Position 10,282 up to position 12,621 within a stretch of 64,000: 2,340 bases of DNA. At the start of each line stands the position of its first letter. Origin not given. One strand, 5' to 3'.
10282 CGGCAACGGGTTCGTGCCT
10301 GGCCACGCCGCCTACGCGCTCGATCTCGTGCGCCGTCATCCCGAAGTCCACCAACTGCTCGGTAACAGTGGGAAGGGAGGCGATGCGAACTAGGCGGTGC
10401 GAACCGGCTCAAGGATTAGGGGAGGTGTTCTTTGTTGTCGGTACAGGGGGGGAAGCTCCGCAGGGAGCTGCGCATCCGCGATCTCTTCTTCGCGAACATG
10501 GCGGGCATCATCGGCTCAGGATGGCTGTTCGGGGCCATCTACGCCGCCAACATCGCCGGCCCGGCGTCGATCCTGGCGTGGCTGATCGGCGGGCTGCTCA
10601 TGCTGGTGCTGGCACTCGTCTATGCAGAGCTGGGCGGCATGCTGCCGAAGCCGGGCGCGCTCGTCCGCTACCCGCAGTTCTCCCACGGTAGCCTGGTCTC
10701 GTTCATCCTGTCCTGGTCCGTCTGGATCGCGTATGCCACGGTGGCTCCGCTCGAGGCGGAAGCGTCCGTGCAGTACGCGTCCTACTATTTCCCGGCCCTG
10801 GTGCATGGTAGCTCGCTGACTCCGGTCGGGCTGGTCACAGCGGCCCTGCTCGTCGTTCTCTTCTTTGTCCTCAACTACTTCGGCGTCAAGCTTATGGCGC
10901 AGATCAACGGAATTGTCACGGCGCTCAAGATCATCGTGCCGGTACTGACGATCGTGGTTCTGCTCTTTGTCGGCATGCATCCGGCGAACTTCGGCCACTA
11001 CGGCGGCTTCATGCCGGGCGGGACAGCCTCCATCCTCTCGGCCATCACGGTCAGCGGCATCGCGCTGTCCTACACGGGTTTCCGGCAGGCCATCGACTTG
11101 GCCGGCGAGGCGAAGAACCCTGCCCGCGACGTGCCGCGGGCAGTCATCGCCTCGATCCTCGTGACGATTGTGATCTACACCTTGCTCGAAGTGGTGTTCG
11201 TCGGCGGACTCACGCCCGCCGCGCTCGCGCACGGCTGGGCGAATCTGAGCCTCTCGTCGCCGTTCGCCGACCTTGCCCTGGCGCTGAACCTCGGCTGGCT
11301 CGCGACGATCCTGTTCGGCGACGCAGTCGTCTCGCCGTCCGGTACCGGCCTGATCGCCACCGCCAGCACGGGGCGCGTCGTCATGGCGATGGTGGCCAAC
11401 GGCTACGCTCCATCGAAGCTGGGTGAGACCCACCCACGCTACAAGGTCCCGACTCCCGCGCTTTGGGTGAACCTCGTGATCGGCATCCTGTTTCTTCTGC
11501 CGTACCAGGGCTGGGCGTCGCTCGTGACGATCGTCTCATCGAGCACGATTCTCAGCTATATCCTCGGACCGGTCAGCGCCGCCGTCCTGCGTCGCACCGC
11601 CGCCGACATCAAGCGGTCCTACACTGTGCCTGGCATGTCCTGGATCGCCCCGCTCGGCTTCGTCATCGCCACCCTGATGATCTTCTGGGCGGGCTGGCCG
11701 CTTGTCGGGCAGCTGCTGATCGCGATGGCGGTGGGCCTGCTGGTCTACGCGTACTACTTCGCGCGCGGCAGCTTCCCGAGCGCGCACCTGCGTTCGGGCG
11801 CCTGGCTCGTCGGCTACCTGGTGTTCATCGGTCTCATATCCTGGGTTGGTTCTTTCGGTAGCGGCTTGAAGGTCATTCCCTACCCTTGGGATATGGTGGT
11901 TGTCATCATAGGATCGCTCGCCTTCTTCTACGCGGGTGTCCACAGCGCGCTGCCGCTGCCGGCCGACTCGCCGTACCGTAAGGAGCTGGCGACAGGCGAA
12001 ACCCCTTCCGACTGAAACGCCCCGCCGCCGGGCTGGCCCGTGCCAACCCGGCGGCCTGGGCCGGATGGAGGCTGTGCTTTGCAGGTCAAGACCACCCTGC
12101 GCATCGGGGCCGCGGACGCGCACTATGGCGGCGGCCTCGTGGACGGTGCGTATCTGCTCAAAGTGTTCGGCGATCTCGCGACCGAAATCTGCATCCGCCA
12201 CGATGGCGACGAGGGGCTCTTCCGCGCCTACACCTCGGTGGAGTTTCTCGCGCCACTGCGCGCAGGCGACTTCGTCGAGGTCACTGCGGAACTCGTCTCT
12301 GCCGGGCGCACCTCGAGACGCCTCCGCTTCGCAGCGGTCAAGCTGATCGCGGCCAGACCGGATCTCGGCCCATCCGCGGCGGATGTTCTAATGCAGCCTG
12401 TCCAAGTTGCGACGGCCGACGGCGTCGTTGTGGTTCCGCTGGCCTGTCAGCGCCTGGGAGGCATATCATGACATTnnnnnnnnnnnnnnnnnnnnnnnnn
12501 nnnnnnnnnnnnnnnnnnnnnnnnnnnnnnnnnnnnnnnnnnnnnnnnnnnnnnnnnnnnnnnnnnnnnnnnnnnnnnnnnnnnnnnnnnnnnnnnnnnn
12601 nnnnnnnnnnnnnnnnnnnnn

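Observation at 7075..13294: Partial lysine-fermentation module (kdd, APC permease, kal, kce) under a TetR regulator, with no kamA/kamDE in the window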

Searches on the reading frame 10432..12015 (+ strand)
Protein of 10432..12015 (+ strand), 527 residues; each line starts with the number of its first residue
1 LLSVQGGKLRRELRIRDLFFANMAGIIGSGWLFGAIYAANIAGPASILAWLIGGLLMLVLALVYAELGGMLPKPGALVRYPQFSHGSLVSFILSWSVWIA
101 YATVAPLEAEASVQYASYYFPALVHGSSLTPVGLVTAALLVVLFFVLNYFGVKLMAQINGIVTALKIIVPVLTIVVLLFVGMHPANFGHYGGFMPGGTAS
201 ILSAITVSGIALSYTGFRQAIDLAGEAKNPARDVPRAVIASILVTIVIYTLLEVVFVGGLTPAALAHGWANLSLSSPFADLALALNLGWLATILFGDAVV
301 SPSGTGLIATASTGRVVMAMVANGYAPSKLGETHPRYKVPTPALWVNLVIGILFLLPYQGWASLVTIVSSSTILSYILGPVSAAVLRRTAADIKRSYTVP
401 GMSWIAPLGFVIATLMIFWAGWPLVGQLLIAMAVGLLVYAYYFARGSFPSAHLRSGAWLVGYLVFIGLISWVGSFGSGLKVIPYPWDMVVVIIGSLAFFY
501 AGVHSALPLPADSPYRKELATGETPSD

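Call 4: search_protein_families(library=pfam, proteins=[window:10432-12015:+])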
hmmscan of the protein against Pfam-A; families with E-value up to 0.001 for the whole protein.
window:10432-12015:+ (527 aa): 2 families
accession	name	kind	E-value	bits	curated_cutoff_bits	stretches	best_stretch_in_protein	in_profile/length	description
PF13520.12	AA_permease_2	-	1.3e-42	146.7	27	1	17-426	5-410/427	Amino acid permease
PF00324.27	AA_permease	-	2.9e-33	115.7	24.6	1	18-417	2-413/470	Amino acid permease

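Call 5: search_protein_families(library=ncbifam, proteins=[window:10432-12015:+])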
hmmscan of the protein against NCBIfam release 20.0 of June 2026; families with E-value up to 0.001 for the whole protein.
window:10432-12015:+ (527 aa): 26 families (the best 25 are shown)
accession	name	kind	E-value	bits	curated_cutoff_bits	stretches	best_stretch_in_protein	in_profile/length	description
TIGR00909.1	2A0306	subfamily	1.3e-55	189.1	556.8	1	9-441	1-428/429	amino acid transporter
NF053761.1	BrChAATpBcaP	equivalog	1.1e-40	140.1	690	1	6-445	17-454/460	branched-chain amino acid transporter BcaP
TIGR00905.1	2A0302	subfamily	5e-26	91.5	409.05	1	11-444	7-437/473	basic amino acid/polyamine antiporter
TIGR00911.1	2A0308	subfamily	7.5e-22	77.5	701.8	1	26-417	61-444/505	L-type amino acid transporter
TIGR00906.1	2A0303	subfamily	2.3e-21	75.9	681.7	1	3-388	23-428/602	cationic amino acid transport permease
TIGR01773.1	GABAperm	equivalog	2.5e-21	75.9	678.1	1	3-378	4-377/452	GABA permease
TIGR00908.1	2A0305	equivalog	2.2e-20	73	381.75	1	23-440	18-427/442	ethanolamine permease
TIGR00913.1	2A0310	subfamily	4.3e-20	71.9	578.7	1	10-426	1-435/480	amino acid permease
NF008466.1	PRK11357.1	equivalog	6.7e-19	68.1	800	1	9-445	6-438/446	fructoselysine/psicoselysine transporter FrlA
NF047867.1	AA_transp_ThrP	exception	1.1e-15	57.6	850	1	8-350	7-342/461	bifunctional threonine/serine APC transporter ThrP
NF007876.0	PRK10580.1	equivalog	3.5e-15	55.8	736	1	7-423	5-422/457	proline-specific permease ProY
NF008016.0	PRK10746.1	equivalog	4.2e-15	55.8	799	1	8-350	7-342/461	amino acid permease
NF008094.0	PRK10836.1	subfamily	1.8e-14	53.4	735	1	8-356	12-362/489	amino acid permease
NF007594.0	PRK10238.1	equivalog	2.8e-14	52.9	848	1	5-433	6-426/456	aromatic amino acid transporter AroP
NF007602.0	PRK10249.1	equivalog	3.1e-14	52.8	851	1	5-396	15-400/458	phenylalanine transporter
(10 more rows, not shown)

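Call 32: find_homologous_proteins(query=window:10432-12015:+, max_evalue=1e-20)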
Query window:10432-12015:+ (527 aa): 4889 proteins with E <= 1e-20 among 8000 candidates; the best 120 are listed.
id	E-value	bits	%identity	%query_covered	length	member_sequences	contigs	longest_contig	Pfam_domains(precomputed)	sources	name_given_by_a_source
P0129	0.0e+0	1037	91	99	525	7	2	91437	PF13520.13,PF00324.28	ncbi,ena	-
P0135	2.3e-274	929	82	98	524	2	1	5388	PF13520.13,PF00324.28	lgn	-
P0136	5.6e-172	591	53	98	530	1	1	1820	PF13520.13,PF00324.28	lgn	-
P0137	6.4e-170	585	54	97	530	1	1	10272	PF13520.13,PF00324.28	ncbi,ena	-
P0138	1.7e-169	583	54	95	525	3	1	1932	PF13520.13,PF00324.28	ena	-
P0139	4.2e-166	572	52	92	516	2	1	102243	PF13520.13,PF00324.28,PF03845.20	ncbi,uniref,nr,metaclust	ncbi:aspartate:proton symporter [Desulfotomaculum copahuensis]|uniref:Aspartate:proton symporter n=2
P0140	4.1e-164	566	54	95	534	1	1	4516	PF13520.13,PF00324.28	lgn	-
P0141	9.5e-162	558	54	94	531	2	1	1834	PF13520.13,PF00324.28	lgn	-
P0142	2.8e-161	556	51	95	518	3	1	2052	PF13520.13,PF00324.28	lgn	-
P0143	9.6e-161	554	52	97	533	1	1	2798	PF13520.13,PF00324.28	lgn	-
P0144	9.1e-160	551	51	97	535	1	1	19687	PF13520.13,PF00324.28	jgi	jgi:amino acid transporter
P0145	3.6e-158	546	48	99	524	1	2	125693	PF13520.13,PF00324.28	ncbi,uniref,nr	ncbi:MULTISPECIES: APC family permease [Desulfosporosinus]|uniref:Aspartate-proton symporter n=1 Tax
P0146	3.4e-157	543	51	98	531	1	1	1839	PF13520.13,PF00324.28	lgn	-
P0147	2.1e-156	540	50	94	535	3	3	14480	PF13520.13,PF00324.28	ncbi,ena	-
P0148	4.6e-156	539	52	95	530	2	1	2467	PF13520.13,PF00324.28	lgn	-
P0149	6.1e-156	539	53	94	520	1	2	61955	PF13520.13,PF00324.28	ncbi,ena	-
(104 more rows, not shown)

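Call 33: find_encoding_contigs(protein=P0137, flank=8000, max_places=1)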
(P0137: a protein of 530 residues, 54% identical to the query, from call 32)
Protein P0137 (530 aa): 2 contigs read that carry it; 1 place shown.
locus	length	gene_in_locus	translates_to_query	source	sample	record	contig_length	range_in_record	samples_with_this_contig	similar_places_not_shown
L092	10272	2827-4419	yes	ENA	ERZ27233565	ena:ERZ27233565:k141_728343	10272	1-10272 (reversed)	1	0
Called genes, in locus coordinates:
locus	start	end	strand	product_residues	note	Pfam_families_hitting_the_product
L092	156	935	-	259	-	PF12730:ABC2_membrane_4, PF10920:DUF2705 (weak)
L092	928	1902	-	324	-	PF00005:ABC_tran, PF13304:AAA_21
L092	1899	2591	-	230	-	PF00440:TetR_N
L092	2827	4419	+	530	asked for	PF00324:AA_permease, PF13520:AA_permease_2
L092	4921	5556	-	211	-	PF10502:Peptidase_S26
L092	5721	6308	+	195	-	PF13560:HTH_31, PF01381:HTH_3 (weak)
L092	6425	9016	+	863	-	PF08487:VIT, PF13519:VWA_2 (weak)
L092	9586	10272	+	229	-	?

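Call 34: find_encoding_contigs(protein=P0149, flank=8000, max_places=1)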
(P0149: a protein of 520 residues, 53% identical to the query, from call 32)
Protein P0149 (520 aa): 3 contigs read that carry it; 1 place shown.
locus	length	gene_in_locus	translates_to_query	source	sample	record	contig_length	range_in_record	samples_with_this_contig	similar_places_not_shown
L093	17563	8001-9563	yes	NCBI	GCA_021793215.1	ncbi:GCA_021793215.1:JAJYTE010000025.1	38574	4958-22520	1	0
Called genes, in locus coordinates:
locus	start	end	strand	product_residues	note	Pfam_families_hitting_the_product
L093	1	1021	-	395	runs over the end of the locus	PF00108:Thiolase_N, PF00109:ketoacyl-synt (weak), PF02803:Thiolase_C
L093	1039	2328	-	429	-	PF00202:Aminotran_3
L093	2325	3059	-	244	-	PF01144:CoA_trans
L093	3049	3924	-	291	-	PF01144:CoA_trans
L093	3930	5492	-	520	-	PF00171:Aldedh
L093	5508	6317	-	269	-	PF09339:HTH_IclR, PF01614:IclR_C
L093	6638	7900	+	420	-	PF00202:Aminotran_3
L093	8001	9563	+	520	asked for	PF00324:AA_permease, PF13520:AA_permease_2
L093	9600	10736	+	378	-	PF00890:FAD_binding_2 (weak), PF01266:DAO, PF07992:Pyr_redox_2 (faint), PF12831:FAD_oxidored (faint)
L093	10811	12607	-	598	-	PF00704:Glyco_hydro_18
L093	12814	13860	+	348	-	PF02388:FemAB, PF13480:Acetyltransf_6, PF02388:FemAB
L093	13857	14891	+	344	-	PF13480:Acetyltransf_6, PF02388:FemAB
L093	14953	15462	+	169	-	PF02659:Mntp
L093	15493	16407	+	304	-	PF00126:HTH_1, PF03466:LysR_substrate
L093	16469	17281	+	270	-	-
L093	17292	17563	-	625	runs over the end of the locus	PF01841:Transglut_core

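Call 35: find_encoding_contigs(protein=P0135, flank=8000, max_places=1)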
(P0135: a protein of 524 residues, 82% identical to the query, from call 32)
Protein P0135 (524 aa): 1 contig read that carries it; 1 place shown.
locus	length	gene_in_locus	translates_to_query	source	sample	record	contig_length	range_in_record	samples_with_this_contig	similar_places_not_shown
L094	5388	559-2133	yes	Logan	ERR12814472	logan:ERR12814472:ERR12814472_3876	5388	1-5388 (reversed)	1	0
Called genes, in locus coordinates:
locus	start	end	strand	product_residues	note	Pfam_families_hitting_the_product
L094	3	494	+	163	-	?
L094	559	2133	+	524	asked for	PF00324:AA_permease, PF13520:AA_permease_2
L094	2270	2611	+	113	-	-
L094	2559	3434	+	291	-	PF05853:BKACE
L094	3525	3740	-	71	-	PF11127:YgaP-like_TM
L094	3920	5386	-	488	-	?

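Call 81: search_protein_families(library=ncbifam, proteins=[L093:1039-2328:-, L093:2325-3059:-, L093:3049-3924:-, L093:3930-5492:-, L093:6638-7900:+, L093:9600-10736:+], max_evalue=1e-30)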
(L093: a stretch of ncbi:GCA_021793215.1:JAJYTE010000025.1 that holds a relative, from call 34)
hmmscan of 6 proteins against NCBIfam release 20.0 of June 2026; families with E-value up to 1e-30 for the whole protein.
L093:1039-2328:- (429 aa): 62 families (the best 25 are shown)
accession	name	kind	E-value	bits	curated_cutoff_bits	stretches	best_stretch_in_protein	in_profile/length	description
NF005685.0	PRK07483.1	equivalog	1.3e-127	426.3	485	1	1-426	1-436/444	aspartate aminotransferase family protein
NF005375.0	PRK06917.1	equivalog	2.1e-113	379.4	535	1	12-427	14-438/448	aspartate aminotransferase family protein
NF005102.0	PRK06541.1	equivalog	1.5e-103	346.8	574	1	12-427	34-455/460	aspartate aminotransferase family protein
NF005683.0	PRK07481.1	subfamily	1.4e-94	317.6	575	1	15-427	31-449/453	hypothetical protein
NF005682.0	PRK07480.1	subfamily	3.2e-93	312.9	510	1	16-426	39-450/459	aminotransferase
NF052567.1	OmAmTferAptACaul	equivalog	1.4e-87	294.3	500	1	16-427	22-430/431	omega-aminotransferase AptA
NF004718.0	PRK06062.1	subfamily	7.8e-87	291.7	472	1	14-428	40-449/454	hypothetical protein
NF005447.0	PRK07036.1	equivalog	8.1e-87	291.8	618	1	15-427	38-454/468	aminotransferase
NF005812.0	PRK07678.1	subfamily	5.9e-84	282.3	488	1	16-428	33-450/451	aminotransferase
TIGR00508.1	bioA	equivalog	1.2e-83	281.1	405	1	14-424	15-417/419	adenosylmethionine--8-amino-7-oxononanoate transaminase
NF004767.0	PRK06105.1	subfamily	3.2e-81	273.2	517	1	16-427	34-449/460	aminotransferase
NF005684.0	PRK07482.1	subfamily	2.2e-79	267.2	687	1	15-425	35-452/464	hypothetical protein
NF005993.0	PRK08117.1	subfamily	2.2e-77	260.5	574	1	15-428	28-430/433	aspartate aminotransferase family protein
TIGR00707.1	argD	subfamily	1.1e-75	254.9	410.05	1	15-424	12-379/381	acetylornithine/succinylornithine family transaminase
NF041821.1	daptide_amino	equivalog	2.8e-75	253.5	450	1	15-425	16-404/405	daptide-type RiPP biosynthesis aminotransferase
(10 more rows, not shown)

L093:2325-3059:- (244 aa): 0 families

L093:3049-3924:- (291 aa): 0 families

L093:3930-5492:- (520 aa): 36 families (the best 25 are shown)
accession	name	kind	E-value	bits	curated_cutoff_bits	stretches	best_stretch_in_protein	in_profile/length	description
NF002852.0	PRK03137.1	subfamily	4e-191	636.3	648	1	3-514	2-513/514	L-glutamate gamma-semialdehyde dehydrogenase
TIGR01237.1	D1pyr5carbox2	equivalog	8.4e-175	582.4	659.65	1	6-514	1-510/511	L-glutamate gamma-semialdehyde dehydrogenase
NF008869.0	PRK11904.1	equivalog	8.1e-104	348.4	747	1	10-513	527-1026/1042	bifunctional proline dehydrogenase/L-glutamate gamma-semialdehyde dehydrogenase PutA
NF052305.1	DioxValDhHalo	equivalog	1.2e-102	344.3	750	1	48-511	17-479/483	2,5-dioxovalerate dehydrogenase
TIGR01236.1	D1pyr5carbox1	equivalog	6.8e-93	312.1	613.6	1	7-514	1-520/533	L-glutamate gamma-semialdehyde dehydrogenase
TIGR01238.1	D1pyr5carbox3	equivalog_domain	1.5e-89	300.9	485.2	1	12-509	13-499/500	L-glutamate gamma-semialdehyde dehydrogenase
NF042993.1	AlphKGSA_gudD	equivalog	1.1e-88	298.1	770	1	47-512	15-479/481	alpha-ketoglutaric semialdehyde dehydrogenase GucD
TIGR02299.1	HpaE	equivalog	2.9e-88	296.6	638.35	1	41-512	4-475/488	5-carboxymethyl-2-hydroxymuconate semialdehyde dehydrogenase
NF008772.0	PRK11809.1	equivalog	3.1e-85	286.8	1750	1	46-509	654-1110/1318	trifunctional transcriptional regulator/proline dehydrogenase/L-glutamate gamma-semialdehyde dehydrogenase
TIGR01722.1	MMSDH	subfamily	1.3e-80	271.4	448.5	1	55-514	20-476/477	CoA-acylating methylmalonate-semialdehyde dehydrogenase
NF006916.0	PRK09407.1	equivalog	1.5e-80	271.3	521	1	62-514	44-493/526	succinic semialdehyde dehydrogenase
TIGR01804.1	BADH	equivalog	2.4e-80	270.3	668.6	1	62-495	23-454/467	betaine-aldehyde dehydrogenase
NF006992.0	PRK09457.1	subfamily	1.7e-76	257.8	514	1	47-491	11-449/487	succinylglutamate-semialdehyde dehydrogenase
TIGR01780.1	SSADH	subfamily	5.4e-76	256.3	646.35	1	57-494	3-434/448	succinate-semialdehyde dehydrogenase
NF010000.0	PRK13473.1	subfamily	1.2e-75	254.9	615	1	55-493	21-453/475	aminobutyraldehyde dehydrogenase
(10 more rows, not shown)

L093:6638-7900:+ (420 aa): 65 families (the best 25 are shown)
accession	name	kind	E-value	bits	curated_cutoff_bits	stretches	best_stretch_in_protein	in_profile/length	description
NF005993.0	PRK08117.1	subfamily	4e-137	457.3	574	1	2-416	7-429/433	aspartate aminotransferase family protein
NF004426.0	PRK05769.1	equivalog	6.1e-127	424.1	552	1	3-416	20-439/441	acetyl ornithine aminotransferase family protein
NF002874.0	PRK03244.1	equivalog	3.2e-110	368.6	457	1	3-418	10-396/399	acetylornithine transaminase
TIGR00700.1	GABAtrnsam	equivalog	7.8e-104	347.6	506.65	1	24-412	20-416/420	4-aminobutyrate--2-oxoglutarate transaminase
TIGR00707.1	argD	subfamily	1.7e-103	346.4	410.05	1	20-414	10-380/381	acetylornithine/succinylornithine family transaminase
NF004714.0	PRK06058.1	subfamily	7.2e-103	344.6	639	1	25-415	48-445/447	4-aminobutyrate--2-oxoglutarate transaminase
NF005272.0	PRK06777.1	equivalog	1.9e-100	336.4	725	1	29-414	32-419/421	4-aminobutyrate--2-oxoglutarate transaminase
NF005692.0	PRK07495.1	equivalog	5.2e-100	335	724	1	2-417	5-422/425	4-aminobutyrate--2-oxoglutarate transaminase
NF002325.0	PRK01278.1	subfamily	1.7e-90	303.6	372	1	18-417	12-389/395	acetylornithine transaminase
NF002797.0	PRK02936.1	equivalog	3.5e-89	299.2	496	1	20-416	12-379/385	acetylornithine transaminase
NF006368.0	PRK08593.1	equivalog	3.5e-88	296.2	570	1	22-419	29-434/448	aspartate aminotransferase family protein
NF006228.0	PRK08360.1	equivalog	1.7e-87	293.9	608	1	5-415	8-425/443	aspartate aminotransferase family protein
NF007308.0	PRK09792.1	equivalog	4.2e-86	289.4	747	1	33-414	36-419/421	4-aminobutyrate transaminase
NF049976.1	AmadipTransam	equivalog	2e-85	287.2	650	1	21-416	16-414/416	2-aminoadipate transaminase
NF005376.0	PRK06918.1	equivalog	5.4e-85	285.5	676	1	24-416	41-443/451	4-aminobutyrate--2-oxoglutarate transaminase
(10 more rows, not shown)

L093:9600-10736:+ (378 aa): 0 families

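Call 87: search_solved_structures(query=window:10432-12015:+, max_evalue=0.00001)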
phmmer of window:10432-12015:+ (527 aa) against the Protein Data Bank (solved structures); distinct sequences matched with E-value up to 0.00001: 32.
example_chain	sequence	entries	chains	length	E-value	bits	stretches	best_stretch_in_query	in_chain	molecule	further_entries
6f34_A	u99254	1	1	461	8e-27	97.5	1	4-442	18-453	Amino acid transporter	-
5oqt_A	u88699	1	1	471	1.1e-26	97.1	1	4-443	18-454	Amino acid transporter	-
9sqh_A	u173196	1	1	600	1.6e-23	86.7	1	9-390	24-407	Cationic amino acid transporter 4, vacuolar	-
9hjk_A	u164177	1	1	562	2.9e-23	85.8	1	9-390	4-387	Cationic amino acid transporter 4, vacuolar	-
7nf6_B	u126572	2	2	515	2.2e-17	66.4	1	23-444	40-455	B(0,+)-type amino acid transporter 1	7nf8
7ccs_B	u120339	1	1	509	2.4e-17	66.2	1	8-416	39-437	Consensus mutated Anionic Amino Acid Transporter Light Chain, Xc- System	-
9ky5_A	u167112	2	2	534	3.1e-15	59.3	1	9-413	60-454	Y+L amino acid transporter 2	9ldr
6yup_D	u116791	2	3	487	1.4e-14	57.1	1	20-439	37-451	b(0,+)-type amino acid transporter 1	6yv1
6li9_B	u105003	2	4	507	1.6e-14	56.9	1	20-439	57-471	b(0,+)-type amino acid transporter 1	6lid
9i1z_B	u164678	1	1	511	1.6e-13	53.7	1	8-444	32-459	Y+L amino acid transporter 1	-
7b00_A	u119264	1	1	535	1.6e-13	53.6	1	8-439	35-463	Large neutral amino acids transporter small subunit 2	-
8a6l_B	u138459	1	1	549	1.8e-13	53.5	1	8-439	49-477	Large neutral amino acids transporter small subunit 2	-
8xxi_A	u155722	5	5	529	1.8e-13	53.5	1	8-444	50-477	Y+L amino acid transporter 1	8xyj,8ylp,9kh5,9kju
7cmh_B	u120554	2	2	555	1.9e-13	53.4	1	8-439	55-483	Large neutral amino acids transporter small subunit 2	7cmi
6f2g_A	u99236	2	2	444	2.4e-13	53.1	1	25-440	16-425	Putative amino acid/polyamine transport protein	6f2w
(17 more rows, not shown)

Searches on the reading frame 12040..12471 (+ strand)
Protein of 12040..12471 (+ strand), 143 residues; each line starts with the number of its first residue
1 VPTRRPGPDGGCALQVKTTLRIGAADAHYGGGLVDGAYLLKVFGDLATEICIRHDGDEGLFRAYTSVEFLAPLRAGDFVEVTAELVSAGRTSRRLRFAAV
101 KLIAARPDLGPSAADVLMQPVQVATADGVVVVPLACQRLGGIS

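Call 4: search_protein_families(library=pfam, proteins=[window:12040-12471:+])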
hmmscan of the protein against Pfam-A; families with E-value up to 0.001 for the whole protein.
window:12040-12471:+ (143 aa): 1 family
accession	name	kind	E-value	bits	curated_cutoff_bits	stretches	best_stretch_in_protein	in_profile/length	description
PF03061.28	4HBT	-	4.7e-06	27.3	20.6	1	32-92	2-63/79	Thioesterase superfamily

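Call 5: search_protein_families(library=ncbifam, proteins=[window:12040-12471:+])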
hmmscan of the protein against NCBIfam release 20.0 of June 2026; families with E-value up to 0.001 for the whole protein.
window:12040-12471:+ (143 aa): 2 families
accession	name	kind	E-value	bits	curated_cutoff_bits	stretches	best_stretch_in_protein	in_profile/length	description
NF052388.1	Lys_ferment_KAL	equivalog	1.5e-49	167.3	160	1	16-133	3-120/120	3-aminobutyryl-CoA ammonia lyase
NF052389.1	Lys_KAL_CLE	exception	7e-44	150.3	725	1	14-138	3-129/440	bifunctional 3-aminobutyryl-CoA ammonia lyase/3-keto-5-aminohexanoate cleavage enzyme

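Call 29: search_solved_structures(query=window:12079-12471:+, show_alignments=1, max_evalue=0.01)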
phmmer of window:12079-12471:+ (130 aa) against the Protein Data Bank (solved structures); distinct sequences matched with E-value up to 0.01: 1.
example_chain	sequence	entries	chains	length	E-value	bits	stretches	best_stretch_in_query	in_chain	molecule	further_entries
4mtu_A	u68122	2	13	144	4e-16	62.9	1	7-119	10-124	Beta-alanyl-CoA:ammonia lyase 2 | beta-Alanyl-CoA:Ammonia Lyase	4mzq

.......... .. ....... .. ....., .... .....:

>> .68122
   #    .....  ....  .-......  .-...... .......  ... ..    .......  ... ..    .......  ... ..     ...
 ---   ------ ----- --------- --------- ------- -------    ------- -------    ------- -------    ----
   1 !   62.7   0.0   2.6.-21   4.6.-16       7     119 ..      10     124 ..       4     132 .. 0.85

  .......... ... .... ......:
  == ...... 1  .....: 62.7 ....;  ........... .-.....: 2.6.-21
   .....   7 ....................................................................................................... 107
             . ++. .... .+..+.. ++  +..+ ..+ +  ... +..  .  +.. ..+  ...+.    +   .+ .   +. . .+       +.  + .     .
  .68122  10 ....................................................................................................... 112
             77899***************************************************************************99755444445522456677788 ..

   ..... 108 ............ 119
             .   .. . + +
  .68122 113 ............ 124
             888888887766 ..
